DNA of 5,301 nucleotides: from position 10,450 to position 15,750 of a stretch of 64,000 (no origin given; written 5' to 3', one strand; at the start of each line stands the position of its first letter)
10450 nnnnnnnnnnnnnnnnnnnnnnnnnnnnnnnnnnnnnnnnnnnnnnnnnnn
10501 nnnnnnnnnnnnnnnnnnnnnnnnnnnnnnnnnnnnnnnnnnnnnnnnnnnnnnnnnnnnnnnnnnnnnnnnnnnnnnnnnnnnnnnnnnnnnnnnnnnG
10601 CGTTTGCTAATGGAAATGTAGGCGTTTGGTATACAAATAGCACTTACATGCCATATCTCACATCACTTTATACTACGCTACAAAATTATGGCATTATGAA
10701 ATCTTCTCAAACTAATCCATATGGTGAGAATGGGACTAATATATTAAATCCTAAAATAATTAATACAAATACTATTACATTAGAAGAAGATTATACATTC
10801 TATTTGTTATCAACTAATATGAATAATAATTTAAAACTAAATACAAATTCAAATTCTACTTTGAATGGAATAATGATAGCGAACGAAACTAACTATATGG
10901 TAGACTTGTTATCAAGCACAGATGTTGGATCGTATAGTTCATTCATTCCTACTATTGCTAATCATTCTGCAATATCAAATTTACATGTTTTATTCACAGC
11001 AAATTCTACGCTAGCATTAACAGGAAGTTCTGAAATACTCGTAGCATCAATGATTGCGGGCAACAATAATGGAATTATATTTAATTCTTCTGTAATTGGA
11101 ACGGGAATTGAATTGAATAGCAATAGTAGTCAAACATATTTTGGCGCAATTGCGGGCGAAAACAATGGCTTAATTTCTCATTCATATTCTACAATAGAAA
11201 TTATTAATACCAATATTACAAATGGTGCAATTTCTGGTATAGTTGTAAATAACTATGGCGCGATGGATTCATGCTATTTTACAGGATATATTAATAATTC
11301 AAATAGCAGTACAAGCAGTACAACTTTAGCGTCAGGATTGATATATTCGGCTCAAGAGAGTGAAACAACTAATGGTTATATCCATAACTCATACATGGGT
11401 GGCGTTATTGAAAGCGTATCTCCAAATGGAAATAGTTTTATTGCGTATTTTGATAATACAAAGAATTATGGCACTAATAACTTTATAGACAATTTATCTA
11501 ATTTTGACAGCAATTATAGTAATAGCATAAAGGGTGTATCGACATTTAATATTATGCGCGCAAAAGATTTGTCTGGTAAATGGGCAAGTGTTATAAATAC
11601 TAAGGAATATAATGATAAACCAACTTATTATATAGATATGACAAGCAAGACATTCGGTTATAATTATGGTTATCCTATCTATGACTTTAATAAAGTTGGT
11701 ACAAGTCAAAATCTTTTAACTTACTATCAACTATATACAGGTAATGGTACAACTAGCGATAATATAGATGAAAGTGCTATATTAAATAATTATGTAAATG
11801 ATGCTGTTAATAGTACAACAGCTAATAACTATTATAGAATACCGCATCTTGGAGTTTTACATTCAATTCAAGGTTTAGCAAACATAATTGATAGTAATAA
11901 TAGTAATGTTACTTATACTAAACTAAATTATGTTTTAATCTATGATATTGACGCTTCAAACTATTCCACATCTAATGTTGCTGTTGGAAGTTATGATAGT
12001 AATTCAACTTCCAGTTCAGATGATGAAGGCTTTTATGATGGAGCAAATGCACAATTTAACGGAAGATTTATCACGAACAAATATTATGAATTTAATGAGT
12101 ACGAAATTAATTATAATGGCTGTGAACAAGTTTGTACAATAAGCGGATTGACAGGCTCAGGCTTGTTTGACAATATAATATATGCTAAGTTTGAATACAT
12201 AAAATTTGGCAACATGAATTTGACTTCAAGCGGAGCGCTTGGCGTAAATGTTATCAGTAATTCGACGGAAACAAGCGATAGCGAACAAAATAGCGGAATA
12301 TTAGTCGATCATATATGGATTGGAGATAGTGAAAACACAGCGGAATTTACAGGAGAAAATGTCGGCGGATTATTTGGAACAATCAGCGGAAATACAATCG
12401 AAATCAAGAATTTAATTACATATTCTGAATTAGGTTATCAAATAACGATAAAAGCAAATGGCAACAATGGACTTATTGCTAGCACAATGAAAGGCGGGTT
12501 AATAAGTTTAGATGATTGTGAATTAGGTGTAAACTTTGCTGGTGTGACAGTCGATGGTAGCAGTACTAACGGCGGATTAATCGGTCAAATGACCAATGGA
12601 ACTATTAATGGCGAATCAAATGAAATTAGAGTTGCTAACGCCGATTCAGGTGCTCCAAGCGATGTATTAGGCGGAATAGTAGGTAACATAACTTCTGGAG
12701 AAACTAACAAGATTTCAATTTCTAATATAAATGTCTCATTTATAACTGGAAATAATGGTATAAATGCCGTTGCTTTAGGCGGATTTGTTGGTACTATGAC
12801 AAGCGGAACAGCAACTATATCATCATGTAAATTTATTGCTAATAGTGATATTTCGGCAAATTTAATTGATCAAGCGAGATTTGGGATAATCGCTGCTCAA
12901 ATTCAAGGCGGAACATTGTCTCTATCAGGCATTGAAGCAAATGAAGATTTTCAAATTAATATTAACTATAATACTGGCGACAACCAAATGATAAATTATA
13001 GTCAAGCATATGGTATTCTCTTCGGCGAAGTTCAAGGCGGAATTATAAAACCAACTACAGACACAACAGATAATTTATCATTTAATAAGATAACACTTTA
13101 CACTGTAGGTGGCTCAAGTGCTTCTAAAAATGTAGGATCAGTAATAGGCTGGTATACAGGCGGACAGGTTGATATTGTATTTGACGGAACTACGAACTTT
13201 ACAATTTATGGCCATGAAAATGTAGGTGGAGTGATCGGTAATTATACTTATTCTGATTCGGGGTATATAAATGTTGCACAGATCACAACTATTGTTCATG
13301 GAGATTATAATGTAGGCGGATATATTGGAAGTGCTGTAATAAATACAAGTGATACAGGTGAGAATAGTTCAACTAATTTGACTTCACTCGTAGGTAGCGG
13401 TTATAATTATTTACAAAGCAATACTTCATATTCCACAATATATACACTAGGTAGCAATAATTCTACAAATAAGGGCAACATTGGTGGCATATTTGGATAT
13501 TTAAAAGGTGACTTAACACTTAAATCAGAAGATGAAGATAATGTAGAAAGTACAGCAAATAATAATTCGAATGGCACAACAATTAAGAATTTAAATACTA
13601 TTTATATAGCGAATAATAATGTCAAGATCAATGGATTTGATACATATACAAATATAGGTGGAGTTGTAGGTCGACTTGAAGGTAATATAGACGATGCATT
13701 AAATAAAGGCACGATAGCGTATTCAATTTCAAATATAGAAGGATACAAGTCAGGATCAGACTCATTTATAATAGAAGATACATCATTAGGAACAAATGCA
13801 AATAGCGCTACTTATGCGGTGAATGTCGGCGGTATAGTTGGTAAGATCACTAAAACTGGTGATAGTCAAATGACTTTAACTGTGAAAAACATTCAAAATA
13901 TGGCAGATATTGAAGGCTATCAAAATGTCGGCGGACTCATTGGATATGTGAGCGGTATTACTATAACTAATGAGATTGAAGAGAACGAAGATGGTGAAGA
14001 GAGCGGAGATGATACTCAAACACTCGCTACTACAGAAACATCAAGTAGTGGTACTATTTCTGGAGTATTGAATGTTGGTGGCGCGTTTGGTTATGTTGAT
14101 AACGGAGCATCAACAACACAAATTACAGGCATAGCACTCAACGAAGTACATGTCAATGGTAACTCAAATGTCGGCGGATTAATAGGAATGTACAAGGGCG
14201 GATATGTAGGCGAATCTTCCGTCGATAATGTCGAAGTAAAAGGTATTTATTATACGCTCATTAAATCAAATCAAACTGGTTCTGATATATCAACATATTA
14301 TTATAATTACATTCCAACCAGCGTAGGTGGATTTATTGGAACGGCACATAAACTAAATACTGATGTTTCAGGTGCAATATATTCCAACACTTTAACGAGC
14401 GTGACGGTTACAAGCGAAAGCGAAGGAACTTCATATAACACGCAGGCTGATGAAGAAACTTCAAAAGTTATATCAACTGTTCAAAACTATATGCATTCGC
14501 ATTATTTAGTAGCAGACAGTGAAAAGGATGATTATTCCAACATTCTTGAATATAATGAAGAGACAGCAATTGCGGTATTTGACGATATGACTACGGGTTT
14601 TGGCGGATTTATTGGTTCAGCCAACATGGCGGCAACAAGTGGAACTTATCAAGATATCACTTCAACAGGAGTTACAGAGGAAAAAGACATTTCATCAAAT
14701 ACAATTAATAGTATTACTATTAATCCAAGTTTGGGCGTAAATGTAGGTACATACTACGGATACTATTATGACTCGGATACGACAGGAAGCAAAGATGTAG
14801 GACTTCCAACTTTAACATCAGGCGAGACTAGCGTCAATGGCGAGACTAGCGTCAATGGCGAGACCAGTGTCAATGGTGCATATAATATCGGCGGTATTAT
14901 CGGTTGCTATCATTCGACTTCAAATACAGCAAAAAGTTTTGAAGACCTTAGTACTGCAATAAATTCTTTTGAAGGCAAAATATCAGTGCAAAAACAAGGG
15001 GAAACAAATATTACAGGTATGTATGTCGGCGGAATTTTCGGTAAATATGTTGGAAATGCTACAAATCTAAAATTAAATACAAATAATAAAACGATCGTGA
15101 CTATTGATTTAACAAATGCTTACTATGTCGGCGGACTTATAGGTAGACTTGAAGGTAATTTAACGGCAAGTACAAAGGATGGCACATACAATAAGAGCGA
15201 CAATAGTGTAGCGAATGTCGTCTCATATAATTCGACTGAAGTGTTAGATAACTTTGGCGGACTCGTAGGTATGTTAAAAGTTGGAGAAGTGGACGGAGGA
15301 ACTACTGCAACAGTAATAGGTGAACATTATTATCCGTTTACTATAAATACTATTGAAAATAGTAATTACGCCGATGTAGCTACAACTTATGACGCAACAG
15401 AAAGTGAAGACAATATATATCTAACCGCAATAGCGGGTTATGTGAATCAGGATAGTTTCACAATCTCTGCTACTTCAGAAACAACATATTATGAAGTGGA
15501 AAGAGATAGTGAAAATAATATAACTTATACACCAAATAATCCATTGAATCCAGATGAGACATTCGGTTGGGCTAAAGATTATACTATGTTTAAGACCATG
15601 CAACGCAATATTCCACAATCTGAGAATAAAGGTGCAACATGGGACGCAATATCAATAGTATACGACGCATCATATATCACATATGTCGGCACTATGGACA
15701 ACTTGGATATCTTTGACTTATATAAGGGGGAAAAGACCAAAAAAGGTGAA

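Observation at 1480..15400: Six concatenated 'entry motif - GLUG array - aromatic cap' modules, with a recurring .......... DNA word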

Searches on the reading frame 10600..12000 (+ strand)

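Call 8: search_protein_families(library=pfam, proteins=[window:10600-12000:+], max_evalue=10)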
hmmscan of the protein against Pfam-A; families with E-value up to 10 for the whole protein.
window:10600-12000:+ (467 aa): 1 family
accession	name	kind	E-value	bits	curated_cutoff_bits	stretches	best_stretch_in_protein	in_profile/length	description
PF11388.13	DotA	-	3.1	8.5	25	1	227-266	57-92/105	Phagosome trafficking protein DotA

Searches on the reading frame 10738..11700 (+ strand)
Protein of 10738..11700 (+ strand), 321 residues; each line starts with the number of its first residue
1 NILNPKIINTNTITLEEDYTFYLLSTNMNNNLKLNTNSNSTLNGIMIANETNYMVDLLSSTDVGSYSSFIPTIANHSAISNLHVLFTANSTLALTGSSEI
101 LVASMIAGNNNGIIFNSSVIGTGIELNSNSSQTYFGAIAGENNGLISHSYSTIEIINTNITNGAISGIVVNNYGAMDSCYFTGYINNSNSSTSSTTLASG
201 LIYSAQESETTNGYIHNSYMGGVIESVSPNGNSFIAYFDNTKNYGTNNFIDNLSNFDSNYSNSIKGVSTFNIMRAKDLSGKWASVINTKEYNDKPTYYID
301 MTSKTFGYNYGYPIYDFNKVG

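Call 31: search_protein_families(library=pfam, proteins=[window:10738-11700:+], max_evalue=1)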
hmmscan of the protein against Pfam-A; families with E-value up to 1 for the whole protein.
window:10738-11700:+ (321 aa): 1 family
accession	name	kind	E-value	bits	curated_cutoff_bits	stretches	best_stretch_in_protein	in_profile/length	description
PF11388.13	DotA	-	0.68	10.6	25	0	177-220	57-92/105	Phagosome trafficking protein DotA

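Call 75: search_protein_families(library=ncbifam, proteins=[window:10738-11700:+], max_evalue=0.1)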
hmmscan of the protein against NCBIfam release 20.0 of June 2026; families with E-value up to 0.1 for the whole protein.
window:10738-11700:+ (321 aa): 0 families

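Call 82: search_protein_families(library=pfam, alignment_id=A7, max_evalue=0.01)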
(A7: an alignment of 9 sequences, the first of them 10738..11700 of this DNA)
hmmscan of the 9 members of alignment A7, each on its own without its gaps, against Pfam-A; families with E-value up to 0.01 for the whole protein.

A. member 1, window:10738-11700:+ (321 aa): 0 families

B. families by the number of members that match (of 9 scanned): 1 family
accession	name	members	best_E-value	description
PF07581.17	Glug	1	0.0051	The GLUG motif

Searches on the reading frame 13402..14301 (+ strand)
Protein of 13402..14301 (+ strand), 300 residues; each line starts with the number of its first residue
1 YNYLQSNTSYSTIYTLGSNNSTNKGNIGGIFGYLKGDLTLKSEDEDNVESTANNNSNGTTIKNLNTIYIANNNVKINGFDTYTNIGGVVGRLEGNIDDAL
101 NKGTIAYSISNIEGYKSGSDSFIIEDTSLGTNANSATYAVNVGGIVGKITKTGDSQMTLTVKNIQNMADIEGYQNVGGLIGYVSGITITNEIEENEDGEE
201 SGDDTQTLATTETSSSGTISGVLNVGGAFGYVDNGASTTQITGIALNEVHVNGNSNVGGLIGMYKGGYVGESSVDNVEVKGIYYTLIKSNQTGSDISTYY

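Call 31: search_protein_families(library=pfam, proteins=[window:13402-14301:+], max_evalue=1)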
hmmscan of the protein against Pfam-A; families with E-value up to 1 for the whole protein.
window:13402-14301:+ (300 aa): 1 family
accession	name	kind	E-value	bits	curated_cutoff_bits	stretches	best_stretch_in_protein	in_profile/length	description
PF07581.17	Glug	-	0.2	12.6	20.5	2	82-105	2-27/28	The GLUG motif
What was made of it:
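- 11830..15600 (+): Module 6 (sub-type B, longest). It has 17 Gly-Gly units and ends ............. at 15562-15600. GLUG scores 12.6-13 bits (call 31).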

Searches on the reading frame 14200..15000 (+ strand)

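Call 31: search_protein_families(library=pfam, proteins=[window:14200-15000:+], max_evalue=1)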
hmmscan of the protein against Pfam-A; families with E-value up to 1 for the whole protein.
window:14200-15000:+ (267 aa): 1 family
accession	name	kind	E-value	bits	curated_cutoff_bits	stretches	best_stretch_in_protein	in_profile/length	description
PF02829.19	3H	-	0.038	14.6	25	1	57-110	30-83/97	3H domain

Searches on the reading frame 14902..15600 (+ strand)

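Call 31: search_protein_families(library=pfam, proteins=[window:14902-15600:+], max_evalue=1)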
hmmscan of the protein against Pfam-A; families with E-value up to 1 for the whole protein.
window:14902-15600:+ (233 aa): 1 family
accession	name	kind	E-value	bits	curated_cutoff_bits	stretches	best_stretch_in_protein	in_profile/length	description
PF07581.17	Glug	-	0.15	13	20.5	1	72-91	1-22/28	The GLUG motif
